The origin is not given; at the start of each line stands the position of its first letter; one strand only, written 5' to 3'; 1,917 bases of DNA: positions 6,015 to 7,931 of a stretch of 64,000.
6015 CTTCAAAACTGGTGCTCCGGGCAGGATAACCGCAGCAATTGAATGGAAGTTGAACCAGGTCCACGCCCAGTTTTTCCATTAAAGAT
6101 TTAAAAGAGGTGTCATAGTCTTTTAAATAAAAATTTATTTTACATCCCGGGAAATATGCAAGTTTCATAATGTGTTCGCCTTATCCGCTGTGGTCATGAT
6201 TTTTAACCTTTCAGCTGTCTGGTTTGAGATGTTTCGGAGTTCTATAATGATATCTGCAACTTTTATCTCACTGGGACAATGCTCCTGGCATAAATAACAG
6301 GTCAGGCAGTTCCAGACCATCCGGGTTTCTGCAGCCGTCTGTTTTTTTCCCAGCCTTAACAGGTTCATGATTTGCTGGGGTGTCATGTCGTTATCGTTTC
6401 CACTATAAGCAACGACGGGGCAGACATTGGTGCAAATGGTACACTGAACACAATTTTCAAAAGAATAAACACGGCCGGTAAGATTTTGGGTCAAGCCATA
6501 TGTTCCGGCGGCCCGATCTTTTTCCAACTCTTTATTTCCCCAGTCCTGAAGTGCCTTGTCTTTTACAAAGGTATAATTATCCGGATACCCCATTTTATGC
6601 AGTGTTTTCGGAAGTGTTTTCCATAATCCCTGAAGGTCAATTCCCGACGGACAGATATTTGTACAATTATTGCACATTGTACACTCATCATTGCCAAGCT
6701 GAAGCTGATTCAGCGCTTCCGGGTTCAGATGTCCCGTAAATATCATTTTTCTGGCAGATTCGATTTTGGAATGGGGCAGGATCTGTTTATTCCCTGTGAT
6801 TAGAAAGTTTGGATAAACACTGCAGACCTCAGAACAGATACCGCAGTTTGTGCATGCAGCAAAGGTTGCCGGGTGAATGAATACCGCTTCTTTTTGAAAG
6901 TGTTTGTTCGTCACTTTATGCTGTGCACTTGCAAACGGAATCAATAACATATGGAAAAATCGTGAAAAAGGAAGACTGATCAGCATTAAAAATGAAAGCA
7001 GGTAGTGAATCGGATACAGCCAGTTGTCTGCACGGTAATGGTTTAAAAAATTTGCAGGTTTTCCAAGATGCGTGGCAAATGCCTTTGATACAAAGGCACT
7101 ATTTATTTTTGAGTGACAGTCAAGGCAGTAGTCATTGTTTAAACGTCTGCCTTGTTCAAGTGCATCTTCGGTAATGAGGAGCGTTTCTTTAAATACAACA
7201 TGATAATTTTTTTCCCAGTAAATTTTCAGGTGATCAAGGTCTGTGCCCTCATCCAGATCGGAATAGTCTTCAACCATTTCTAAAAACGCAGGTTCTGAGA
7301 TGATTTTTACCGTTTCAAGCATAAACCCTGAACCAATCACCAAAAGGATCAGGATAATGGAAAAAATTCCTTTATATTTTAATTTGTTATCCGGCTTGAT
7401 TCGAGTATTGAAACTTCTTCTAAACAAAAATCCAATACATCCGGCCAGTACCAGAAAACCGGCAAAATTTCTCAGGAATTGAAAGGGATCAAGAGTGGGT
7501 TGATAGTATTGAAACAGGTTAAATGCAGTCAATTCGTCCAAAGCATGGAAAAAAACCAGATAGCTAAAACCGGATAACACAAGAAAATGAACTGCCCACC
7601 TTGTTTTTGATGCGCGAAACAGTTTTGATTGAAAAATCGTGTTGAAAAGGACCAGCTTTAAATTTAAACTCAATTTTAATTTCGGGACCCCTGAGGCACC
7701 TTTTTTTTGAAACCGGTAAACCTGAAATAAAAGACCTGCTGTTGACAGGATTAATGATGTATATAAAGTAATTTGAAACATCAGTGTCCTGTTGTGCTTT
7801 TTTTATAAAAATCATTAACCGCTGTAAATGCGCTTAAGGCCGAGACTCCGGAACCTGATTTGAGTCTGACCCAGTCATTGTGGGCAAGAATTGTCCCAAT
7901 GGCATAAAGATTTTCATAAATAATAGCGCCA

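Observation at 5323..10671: Glycerol-3-phosphate dehydrogenase wired to an Hdr-like membrane module instead of GlpC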

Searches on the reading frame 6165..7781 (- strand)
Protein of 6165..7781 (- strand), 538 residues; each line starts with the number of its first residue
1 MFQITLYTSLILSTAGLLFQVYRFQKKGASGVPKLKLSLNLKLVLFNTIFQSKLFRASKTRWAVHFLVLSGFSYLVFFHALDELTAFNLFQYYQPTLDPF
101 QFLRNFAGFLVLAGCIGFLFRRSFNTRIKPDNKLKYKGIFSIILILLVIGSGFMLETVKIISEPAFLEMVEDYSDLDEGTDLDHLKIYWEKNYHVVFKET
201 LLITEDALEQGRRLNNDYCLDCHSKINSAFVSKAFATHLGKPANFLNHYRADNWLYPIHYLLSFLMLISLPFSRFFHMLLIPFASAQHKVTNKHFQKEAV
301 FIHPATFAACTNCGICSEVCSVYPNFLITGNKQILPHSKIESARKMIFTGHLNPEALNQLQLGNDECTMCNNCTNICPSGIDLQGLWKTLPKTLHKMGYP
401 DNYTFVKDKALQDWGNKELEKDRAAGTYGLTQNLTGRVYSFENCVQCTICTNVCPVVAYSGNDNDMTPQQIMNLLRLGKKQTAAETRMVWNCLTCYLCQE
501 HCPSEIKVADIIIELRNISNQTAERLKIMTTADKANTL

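Call 3: search_protein_families(library=pfam, proteins=[window:6165-7781:-], max_evalue=0.01)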
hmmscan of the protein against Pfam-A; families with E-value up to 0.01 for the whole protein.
window:6165-7781:- (538 aa): 14 families
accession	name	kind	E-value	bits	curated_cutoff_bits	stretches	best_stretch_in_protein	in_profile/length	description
PF13183.11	Fer4_8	-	2e-20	73.5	27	2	441-506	2-68/68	4Fe-4S dicluster domain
PF13237.11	Fer4_10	-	1.6e-14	53.9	25.5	2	440-503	5-53/53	4Fe-4S dicluster domain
PF13534.11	Fer4_17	-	6.3e-14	52.7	22.2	2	443-506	1-60/61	4Fe-4S dicluster domain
PF12838.12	Fer4_7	-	2.1e-13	51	27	2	310-381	2-52/52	4Fe-4S dicluster domain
PF13187.11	Fer4_9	-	6.1e-13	49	27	2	443-505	1-50/52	4Fe-4S dicluster domain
PF13484.11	Fer4_16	-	4.1e-11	43.9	30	2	443-504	1-65/66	4Fe-4S double cluster binding domain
PF14697.11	Fer4_21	-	1.2e-09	38.6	35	1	441-457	38-54/59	4Fe-4S dicluster domain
PF13746.11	Fer4_18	-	2e-07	31.7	27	1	361-384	55-78/114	4Fe-4S dicluster domain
PF00037.32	Fer4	-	6.7e-07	29.3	21.1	1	439-459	3-23/24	4Fe-4S binding domain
PF12797.12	Fer4_2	-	1.2e-06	28.5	24.5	1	438-456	4-22/22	4Fe-4S binding domain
PF02665.19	Nitrate_red_gam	-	2.2e-06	27.9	22.9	0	253-284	174-205/217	Nitrate reductase gamma subunit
PF12798.12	Fer4_3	-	0.00025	22.1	27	0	367-381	1-15/15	4Fe-4S binding domain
PF17179.9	Fer4_22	-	0.0018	19.5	27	0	285-322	56-93/95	4Fe-4S dicluster domain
PF12800.12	Fer4_4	-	0.0021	18.7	24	0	442-456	2-16/17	4Fe-4S binding domain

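Call 4: search_protein_families(library=ncbifam, proteins=[window:6165-7781:-], max_evalue=0.01)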
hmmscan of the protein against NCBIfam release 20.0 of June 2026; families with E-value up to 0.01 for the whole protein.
window:6165-7781:- (538 aa): 52 families (the best 25 are shown)
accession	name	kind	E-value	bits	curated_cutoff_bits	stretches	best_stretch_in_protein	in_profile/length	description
NF009226.0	PRK12576.1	equivalog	4.7e-16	59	344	2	420-534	132-252/317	succinate dehydrogenase/fumarate reductase iron-sulfur subunit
NF045670.1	quin_L_LdhH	equivalog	6.2e-16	57.8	800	2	442-522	304-386/706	L-lactate dehydrogenase (quinone) large subunit LdhH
TIGR03290.1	CoB_CoM_SS_C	equivalog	5.5e-15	55.6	160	1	442-522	2-78/144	CoB--CoM heterodisulfide reductase subunit C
NF045724.1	ferredox_TmcB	equivalog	2.6e-14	52.6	735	2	289-403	22-137/430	electron transfer complex ferredoxin TmcB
NF008369.0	PRK11168.1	equivalog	4.6e-14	52.1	278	1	439-523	8-91/401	anaerobic glycerol-3-phosphate dehydrogenase subunit C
NF008434.0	PRK11274.1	equivalog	2.2e-13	49.9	333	2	442-525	23-108/409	glycolate oxidase subunit GlcF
TIGR03379.1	glycerol3P_GlpC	equivalog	2.4e-13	49.6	279.9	1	440-525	3-87/397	anaerobic glycerol-3-phosphate dehydrogenase subunit GlpC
NF038018.1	qmoC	equivalog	2.3e-12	47.1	300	2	440-531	16-103/360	quinone-interacting membrane-bound oxidoreductase complex subunit QmoC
NF004616.0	PRK05950.1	subfamily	2.7e-12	46.3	228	2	437-518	142-232/238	succinate dehydrogenase iron-sulfur subunit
TIGR00384.1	dhsB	subfamily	1e-10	41.5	88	1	436-515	134-221/222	succinate dehydrogenase and fumarate reductase iron-sulfur protein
TIGR00273.1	TIGR00273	equivalog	1.9e-10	40.2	444.8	2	439-520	290-374/432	LutB/LldF family L-lactate oxidation iron-sulfur protein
NF041890.1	hdrC_Methbact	equivalog_domain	2.1e-10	40.5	270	1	443-519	30-101/192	ferredoxin:CoB-CoM heterodisulfide reductase subunit HdrC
NF041779.1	hetero_SS_HdrC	equivalog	3.6e-10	39.6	350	1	440-522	29-106/198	ferredoxin:CoB-CoM heterodisulfide reductase subunit HdrC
TIGR01971.1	NuoI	subfamily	6.3e-10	38.7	113.05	1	437-506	38-97/121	NADH-quinone oxidoreductase, chain I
NF045711.1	sulf_resp_HmcF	equivalog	1.9e-09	36.8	750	1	307-399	59-152/457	sulfate respiration complex iron-sulfur protein HmcF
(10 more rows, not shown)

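Call 5: find_homologous_proteins(query=window:6165-7781:-)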
Query window:6165-7781:- (538 aa): 197 proteins with E <= 0.001 among 7674 candidates; the best 120 are listed.
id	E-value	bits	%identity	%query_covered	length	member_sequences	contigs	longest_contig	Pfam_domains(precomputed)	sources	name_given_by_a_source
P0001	0.0e+0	1244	99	100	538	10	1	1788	PF14697.12,PF02665.20,PF12797.13,PF00037.33,PF13746.12,PF13484.12,PF12838.13,PF13534.12,PF13237.12,PF13183.12,PF13187.12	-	-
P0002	0.0e+0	1035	84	100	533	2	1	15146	PF14697.12,PF02665.20,PF12797.13,PF00037.33,PF13746.12,PF13484.12,PF12838.13,PF13534.12,PF13237.12,PF13183.12,PF13187.12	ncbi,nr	ncbi:MAG: 4Fe-4S dicluster domain-containing protein [Desulfobacterales bacterium]|nr:4Fe-4S diclust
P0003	0.0e+0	1019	81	100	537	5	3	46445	PF14697.12,PF02665.20,PF12797.13,PF00037.33,PF13746.12,PF13484.12,PF12838.13,PF13534.12,PF13237.12,PF13183.12,PF13187.12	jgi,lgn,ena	-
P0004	2.4e-212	724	60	98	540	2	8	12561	PF14697.12,PF13746.12,PF12798.13,PF13484.12,PF12838.13,PF13534.12,PF12800.13,PF12797.13,PF00037.33,PF13237.12,PF13183.12,PF13187.12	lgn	-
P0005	1.8e-203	695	57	99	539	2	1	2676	PF12797.13,PF13746.12,PF12838.13,PF13534.12,PF13237.12,PF13183.12,PF13187.12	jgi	-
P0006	3.3e-198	678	57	98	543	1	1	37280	PF14697.12,PF02665.20,PF13746.12,PF12838.13,PF13534.12,PF13237.12,PF13183.12,PF13187.12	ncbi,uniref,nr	ncbi:MAG: 4Fe-4S dicluster domain-containing protein [Desulfobacula sp.]|uniref:4Fe-4S dicluster dom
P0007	7.9e-198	676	55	99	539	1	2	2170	PF12797.13,PF13746.12,PF13484.12,PF12838.13,PF13534.12,PF13237.12,PF13183.12,PF13187.12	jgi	-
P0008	1.2e-196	672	55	98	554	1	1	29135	PF14697.12,PF02665.20,PF12797.13,PF00037.33,PF13746.12,PF13484.12,PF12838.13,PF13534.12,PF13237.12,PF13183.12,PF13187.12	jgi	jgi:heterodisulfide reductase subunit C/nitrate reductase gamma subunit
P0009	5.8e-196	670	56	98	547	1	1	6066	PF14697.12,PF02665.20,PF13746.12,PF13484.12,PF12838.13,PF13534.12,PF13237.12,PF13183.12,PF13187.12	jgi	jgi:heterodisulfide reductase subunit C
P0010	6.5e-195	667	55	100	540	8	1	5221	PF14697.12,PF13746.12,PF13484.12,PF12838.13,PF13534.12,PF13237.12,PF13183.12,PF13187.12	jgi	-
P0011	5.2e-194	664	55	99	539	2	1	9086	PF14697.12,PF13746.12,PF12838.13,PF13534.12,PF13237.12,PF13183.12,PF13187.12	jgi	-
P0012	1.2e-193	663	55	99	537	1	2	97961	PF14697.12,PF13746.12,PF12838.13,PF13534.12,PF13237.12,PF13183.12,PF13187.12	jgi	jgi:heterodisulfide reductase subunit C/nitrate reductase gamma subunit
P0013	4.1e-193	661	55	98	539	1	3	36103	PF14697.12,PF02665.20,PF12797.13,PF13746.12,PF13484.12,PF12838.13,PF13534.12,PF13237.12,PF13183.12,PF13187.12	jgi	-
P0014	6.9e-193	660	55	99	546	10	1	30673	PF14697.12,PF02665.20,PF12797.13,PF13746.12,PF12838.13,PF13534.12,PF13237.12,PF13183.12,PF13187.12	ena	-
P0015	7.2e-193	660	55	99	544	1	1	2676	PF12797.13,PF13746.12,PF12838.13,PF13534.12,PF13237.12,PF13183.12,PF13187.12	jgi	-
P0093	5.2e-148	512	46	98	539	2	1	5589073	PF14697.12,PF12797.13,PF13746.12,PF13484.12,PF12838.13,PF13534.12,PF13237.12,PF13183.12,PF13187.12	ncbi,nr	ncbi:4Fe-4S dicluster domain-containing protein [Desulforapulum autotrophicum]|nr:4Fe-4S dicluster d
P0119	7.2e-103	363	39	96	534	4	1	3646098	PF02665.20,PF12797.13,PF00037.33,PF13484.12,PF12838.13,PF13534.12,PF13237.12,PF13183.12,PF13187.12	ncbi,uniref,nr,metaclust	ncbi:4Fe-4S dicluster domain-containing protein [Pseudodesulfovibrio piezophilus]|uniref:Heterodisul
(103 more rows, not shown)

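Call 17: search_solved_structures(query=window:6165-7781:-, max_evalue=0.01, show_alignments=2)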
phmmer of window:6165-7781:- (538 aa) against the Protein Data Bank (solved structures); distinct sequences matched with E-value up to 0.01: 10.
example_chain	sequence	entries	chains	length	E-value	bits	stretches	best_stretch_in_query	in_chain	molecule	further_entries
8rvv_C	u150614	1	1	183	3.6e-11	45.4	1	440-518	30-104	H(2):CoB-CoM heterodisulfide,ferredoxin reductase subunit C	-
8rvu_c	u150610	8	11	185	3.7e-11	45.4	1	440-518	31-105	H(2):CoB-CoM heterodisulfide,ferredoxin reductase subunit C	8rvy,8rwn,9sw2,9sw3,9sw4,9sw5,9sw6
9sfi_E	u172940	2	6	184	4.3e-11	45.2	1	437-525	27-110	H(2)/formate:CoB-CoM heterodisulfide,ferredoxin reductase subunit C2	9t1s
5odc_C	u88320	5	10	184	4.5e-11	45.2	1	438-527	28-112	Heterodisulfide reductase, subunit C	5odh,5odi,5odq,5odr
7bkb_C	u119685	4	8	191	4.9e-08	35.1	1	442-519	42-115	CoB--CoM heterodisulfide reductase subunit C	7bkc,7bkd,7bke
7d6v_B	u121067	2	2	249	2.8e-05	26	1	420-512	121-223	Fumarate reductase iron-sulfur subunit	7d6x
2fug_9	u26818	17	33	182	0.0002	23.2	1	425-508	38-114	NADH-quinone oxidoreductase chain 9 | NADH-QUINONE OXIDOREDUCTASE SUBUNIT 9 | NADH-quinone oxidoreductase subunit I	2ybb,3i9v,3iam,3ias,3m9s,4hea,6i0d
8rja_F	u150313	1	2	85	0.00037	22.3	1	437-507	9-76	NAD(P)H-quinone oxidoreductase subunit I, chloroplastic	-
6lum_B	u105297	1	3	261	0.0009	21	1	441-516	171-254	Succinate dehydrogenase subunit B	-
7b0n_I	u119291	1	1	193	0.0084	17.8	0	441-531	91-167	Subunit NUIM of protein NADH:Ubiquinone Oxidoreductase (Complex I)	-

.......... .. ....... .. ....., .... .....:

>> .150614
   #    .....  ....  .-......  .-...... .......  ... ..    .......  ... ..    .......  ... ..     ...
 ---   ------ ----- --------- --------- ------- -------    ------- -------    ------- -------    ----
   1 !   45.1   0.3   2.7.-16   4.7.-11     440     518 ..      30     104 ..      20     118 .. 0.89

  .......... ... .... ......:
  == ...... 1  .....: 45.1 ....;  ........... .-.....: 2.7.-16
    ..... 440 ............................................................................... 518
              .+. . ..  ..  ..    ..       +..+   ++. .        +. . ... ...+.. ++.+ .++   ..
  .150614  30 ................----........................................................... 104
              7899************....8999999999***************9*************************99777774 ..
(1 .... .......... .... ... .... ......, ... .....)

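Call 26: find_related_loci(query=A1, collection=genome_contigs, flank=7000)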
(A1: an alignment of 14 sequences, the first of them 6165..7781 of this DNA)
Query A1 (538 aa) in genome_contigs; peptide patterns used: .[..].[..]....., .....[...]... (x = any residue, [..] = any of these).
215 stretches matched a pattern; 208 encode a relative of the query (tblastn E <= 1e-3); the best 80 are kept; 80 distinct loci.
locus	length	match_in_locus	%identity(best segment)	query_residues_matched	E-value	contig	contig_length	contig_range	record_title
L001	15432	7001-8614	88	1-538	0e+0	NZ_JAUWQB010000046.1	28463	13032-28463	MAG: Desulfobacula sp. isolate CSMAG_2491 CSMAG_2491_k141_244837_length_28463_cov_18.0000, whole genome shotgun sequence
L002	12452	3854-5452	84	1-538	0e+0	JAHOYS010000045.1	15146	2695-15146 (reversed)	MAG: Desulfobacterales bacterium isolate CORE_19_RING_Bin_00001 c_000000000453, whole genome shotgun sequence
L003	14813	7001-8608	59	1-535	0e+0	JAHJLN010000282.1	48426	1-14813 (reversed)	MAG: Proteobacteria bacterium isolate Old_saline.mb.139 Old_saline.mb.139_k141_799034, whole genome shotgun sequence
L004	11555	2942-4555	55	1-536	0e+0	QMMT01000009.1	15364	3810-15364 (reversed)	MAG: Deltaproteobacteria bacterium isolate B3_G2 B3_Guay2_scaffold_00688, whole genome shotgun sequence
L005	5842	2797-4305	59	1-516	0e+0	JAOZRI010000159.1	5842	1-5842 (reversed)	MAG: Desulfobacula sp. isolate GMC6.concoct.268_sub GMC6_20081_length_5842_cov_11.635217, whole genome shotgun sequence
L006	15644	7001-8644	55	1-534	0e+0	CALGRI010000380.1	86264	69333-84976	MAG TPA_asm: uncultured proteobacterium isolate ERR2206792_bin.13_CONCOCT_v1.1_MAG genome assembly, contig: ERZ891023.23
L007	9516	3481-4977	58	1-516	0e+0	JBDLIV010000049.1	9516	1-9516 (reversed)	MAG: Thermodesulfobacteriota bacterium isolate MAG055 MAG055_49, whole genome shotgun sequence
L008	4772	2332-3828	56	1-516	0e+0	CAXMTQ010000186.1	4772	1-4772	MAG: uncultured Desulfobacula sp. isolate 07C-BC-St07_bin.27.permissive genome assembly, contig: NODE_186_length_4772_co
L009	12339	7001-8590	54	1-527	0e+0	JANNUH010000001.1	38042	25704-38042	MAG: Desulfobacterales bacterium isolate SOY_30_metabat_237 SOY_30_k141_982371, whole genome shotgun sequence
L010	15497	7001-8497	56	1-516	0e+0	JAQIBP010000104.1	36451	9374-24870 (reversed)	MAG: Deltaproteobacteria bacterium isolate GH13 k119_198167, whole genome shotgun sequence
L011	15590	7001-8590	55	1-527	0e+0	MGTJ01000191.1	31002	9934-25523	MAG: Desulfobacterales bacterium RIFOXYA12_FULL_46_15 rifixya3_full_scaffold_612, whole genome shotgun sequence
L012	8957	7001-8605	55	1-532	0e+0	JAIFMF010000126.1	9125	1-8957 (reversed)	MAG: Desulfobacula sp. isolate bin_26 scaffold_19168, whole genome shotgun sequence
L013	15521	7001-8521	55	1-524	0e+0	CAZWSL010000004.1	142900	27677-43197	MAG TPA_asm: uncultured Desulfobacula sp. isolate SRP077602_co1_446 genome assembly, contig: NODE_135_length_142900_cov_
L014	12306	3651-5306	54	1-534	0e+0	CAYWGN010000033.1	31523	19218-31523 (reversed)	MAG TPA_asm: uncultured Desulfobacula sp. isolate binchicken_co243_219 genome assembly, contig: NODE_940_length_31523_co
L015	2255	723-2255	54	1-493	0e+0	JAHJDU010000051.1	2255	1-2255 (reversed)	MAG: Proteobacteria bacterium isolate Modern_marine.mb.74 Modern_marine.mb.74_k141_215666, whole genome shotgun sequence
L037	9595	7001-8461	40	47-530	3e-109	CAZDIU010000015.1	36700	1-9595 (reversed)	MAG TPA_asm: uncultured Desulfobacterales bacterium isolate binchicken_co168_310 genome assembly, contig: NODE_1949_leng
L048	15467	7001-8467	40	45-530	2e-105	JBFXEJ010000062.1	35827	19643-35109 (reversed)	MAG: Desulfococcaceae bacterium isolate CA_2019_TPIn_113 NODE_3666_length_35827_cov_6.472745_TPIn, whole genome shotgun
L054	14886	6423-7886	40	39-521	1e-107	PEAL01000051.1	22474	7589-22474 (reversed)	MAG: Deltaproteobacteria bacterium isolate ER2bin7 scaffold295, whole genome shotgun sequence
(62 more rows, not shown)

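Call 47: predict_structure(alignment_id=A1)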
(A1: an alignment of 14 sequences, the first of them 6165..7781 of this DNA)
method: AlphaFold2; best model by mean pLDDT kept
length: 538 residues; sequences in the alignment: 14
mean_pLDDT: 67.8   pTM: 0.60
mean pLDDT of the five models: 67.8, 66.6, 64.2, 63.4, 61.5
residues with pLDDT >= 90: 23; 70-90: 262; 50-70: 149; < 50: 104
segments of 3 or more residues with pLDDT < 50: 29-35, 132-134, 369-372, 411-462, 489-510, 529-538
pLDDT, mean of each block of 10 residues (from residue 1): 80 89 70 54 75 75 83 80 59 54 87 89 62 60 88 88 83 72 89 84 89 84 71 85 84 87 86 77 75 69 76 60 59 72 78 71 56 61 75 71 57 39 35 45 40 35 53 62 57 37 44 54 53 41
secondary structure, 60 per line:
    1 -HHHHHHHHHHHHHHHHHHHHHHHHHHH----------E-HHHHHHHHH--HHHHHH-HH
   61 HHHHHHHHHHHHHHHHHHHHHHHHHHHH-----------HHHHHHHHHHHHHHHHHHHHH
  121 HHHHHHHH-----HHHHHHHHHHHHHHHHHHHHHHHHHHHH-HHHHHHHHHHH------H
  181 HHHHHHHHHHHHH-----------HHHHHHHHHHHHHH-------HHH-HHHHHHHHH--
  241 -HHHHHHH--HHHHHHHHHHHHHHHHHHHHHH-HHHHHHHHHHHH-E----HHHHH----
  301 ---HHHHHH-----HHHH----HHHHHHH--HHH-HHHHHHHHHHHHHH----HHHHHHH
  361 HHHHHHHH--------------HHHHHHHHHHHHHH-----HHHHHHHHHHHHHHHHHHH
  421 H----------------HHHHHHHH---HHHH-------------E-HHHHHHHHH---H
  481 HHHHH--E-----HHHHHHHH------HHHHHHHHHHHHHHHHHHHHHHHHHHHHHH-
elements in order: H2-28 H41-49 H52-57 H59-88 H100-128 H134-161 H163-173 H180-193 H205-218 H230-238 H242-248 H251-272 H274-285 H292-296 H304-309 H315-318 H323-329 H336-349 H354-368 H383-396 H402-421 H438-445 H449-452 H468-476 H480-485 H494-501 H508-537

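Call 50: fold_search(model_id=the predicted structure, library=pdb)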
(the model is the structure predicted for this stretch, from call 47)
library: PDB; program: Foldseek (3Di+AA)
matches with E <= 10: 103; with E <= 0.001: 1
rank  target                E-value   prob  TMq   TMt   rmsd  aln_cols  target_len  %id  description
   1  9ojn                  1.0e-05  1.00  0.39  0.30  14.2       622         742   14  Structure of Mycobacterium smegmatis EtfD (released 2025-05-21)
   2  3egw_C                2.7e-01  0.99  0.24  0.52  12.7       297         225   13  The crystal structure of the NarGHI mutant NarH - C16A (released 2010-03-02)
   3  1y5l_C                6.0e-01  0.93  0.22  0.48  13.6       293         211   14  The crystal structure of the NarGHI mutant NarI-H66Y (released 2005-03-08)
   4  8yex_A                8.0e-01  0.06  0.10  0.12  29.1       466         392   13  Cryo EM structure of human phosphate channel XPR1 at apo state (released 2024-10-09)
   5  7wb4_n                1.4e+00  0.08  0.14  0.10  33.2       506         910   10  Cryo-EM structure of the NR subunit from X. laevis NPC (released 2022-03-02)
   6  8y6i_A                2.1e+00  0.04  0.12  0.10  28.9       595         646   10  P-glycoprotein in complex with UIC2 Fab and triple elacridar molecules in nanodisc (released 2024-04-17)
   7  8u7p_A                2.5e+00  0.02  0.09  0.07  27.6       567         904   11  WT sea urchin SLC9C1 with 5mM cAMP at pH 6 in Na+ - Grip and Twist Like (GnTL) conformation (released 2025-03-26)
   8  7nyw_B                2.8e+00  0.02  0.09  0.06  41.7       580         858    9  Cryo-EM structure of the MukBEF-MatP-DNA head module (released 2021-07-07)
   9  7p5j_A                2.9e+00  0.05  0.10  0.12  24.9       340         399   14  Cryo-EM structure of human TTYH1 in GDN (released 2021-08-11)
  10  8tar_V                2.9e+00  0.02  0.10  0.10  27.8       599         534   12  APC/C-CDH1-UBE2C-Ubiquitin-CyclinB-NTD (released 2023-09-27)
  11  7q1u_A                3.2e+00  0.03  0.09  0.10  30.0       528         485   11  Structure of Hedgehog acyltransferase (HHAT) in complex with megabody 177 bound to non-hydrolysable palmitoyl-CoA (Com (released 2022-06-08)
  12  9uet_A                3.6e+00  0.03  0.11  0.15  23.8       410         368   10  Cryo-EM structure of human choline-phosphotransferase 1 (released 2025-06-18)
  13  6z8n                  3.7e+00  0.06  0.16  0.18  24.0       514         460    9  Crystal structure of the neurotensin receptor 1 in complex with the small-molecule full agonist SRI-9829 (released 2021-02-10)
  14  2e95_B                3.7e+00  0.04  0.11  0.16  27.1       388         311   12  S. cerevisiae geranylgeranyl pyrophosphate synthase in complex with magnesium and BPH-675 (released 2007-06-12)
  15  8b21_A                3.7e+00  0.03  0.13  0.11  32.5       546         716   11  Time-resolved structure of K+-dependent Na+-PPase from Thermotoga maritima 0-60-seconds post reaction initiation with  (released 2024-01-17)
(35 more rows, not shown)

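Call 52: search_solved_structures(query=A1, max_evalue=1, show_alignments=0)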
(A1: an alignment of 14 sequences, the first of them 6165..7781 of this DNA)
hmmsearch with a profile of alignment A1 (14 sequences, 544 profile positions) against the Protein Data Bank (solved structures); distinct sequences matched with E-value up to 1: 73 (the best 60 are shown).
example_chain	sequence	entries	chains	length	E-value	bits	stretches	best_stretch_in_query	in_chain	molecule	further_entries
8rvu_c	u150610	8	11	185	8.9e-16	60.8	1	443-528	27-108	H(2):CoB-CoM heterodisulfide,ferredoxin reductase subunit C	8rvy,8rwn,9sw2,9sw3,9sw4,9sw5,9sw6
8rvv_C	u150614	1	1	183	9.1e-16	60.8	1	443-528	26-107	H(2):CoB-CoM heterodisulfide,ferredoxin reductase subunit C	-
5odc_C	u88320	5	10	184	7.7e-15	57.7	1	444-538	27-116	Heterodisulfide reductase, subunit C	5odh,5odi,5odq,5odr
9sfi_E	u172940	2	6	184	1.2e-14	57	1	443-538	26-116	H(2)/formate:CoB-CoM heterodisulfide,ferredoxin reductase subunit C2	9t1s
7bkb_C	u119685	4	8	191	3.9e-12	48.8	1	436-529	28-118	CoB--CoM heterodisulfide reductase subunit C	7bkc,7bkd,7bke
6lum_B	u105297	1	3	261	3.1e-10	42.5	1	446-524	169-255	Succinate dehydrogenase subunit B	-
7d6v_B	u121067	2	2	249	5.5e-09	38.4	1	432-527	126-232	Fumarate reductase iron-sulfur subunit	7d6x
9ojn_A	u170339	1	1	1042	2.3e-07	33.1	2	491-525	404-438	Iron-sulfur-binding reductase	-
8rja_F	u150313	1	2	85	3.3e-05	25.9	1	443-512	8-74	NAD(P)H-quinone oxidoreductase subunit I, chloroplastic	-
9t1s_M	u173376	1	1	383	0.00024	23.1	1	404-528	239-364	formate dehydrogenase (coenzyme F420)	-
2fug_9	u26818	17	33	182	0.00031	22.7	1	439-512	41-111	NADH-quinone oxidoreductase chain 9 | NADH-QUINONE OXIDOREDUCTASE SUBUNIT 9 | NADH-quinone oxidoreductase subunit I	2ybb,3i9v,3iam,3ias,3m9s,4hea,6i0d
9kpt_B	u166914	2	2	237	0.00046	22.2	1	436-513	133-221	Succinate dehydrogenase [ubiquinone] iron-sulfur subunit, mitochondrial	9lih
9kq3_B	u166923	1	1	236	0.00046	22.2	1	436-513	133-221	Succinate dehydrogenase [ubiquinone] iron-sulfur subunit, mitochondrial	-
9lig_B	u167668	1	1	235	0.00046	22.2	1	436-513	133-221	Succinate dehydrogenase [ubiquinone] iron-sulfur subunit, mitochondrial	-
9kps_B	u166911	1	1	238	0.00049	22.1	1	436-513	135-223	Succinate dehydrogenase [ubiquinone] iron-sulfur subunit, mitochondrial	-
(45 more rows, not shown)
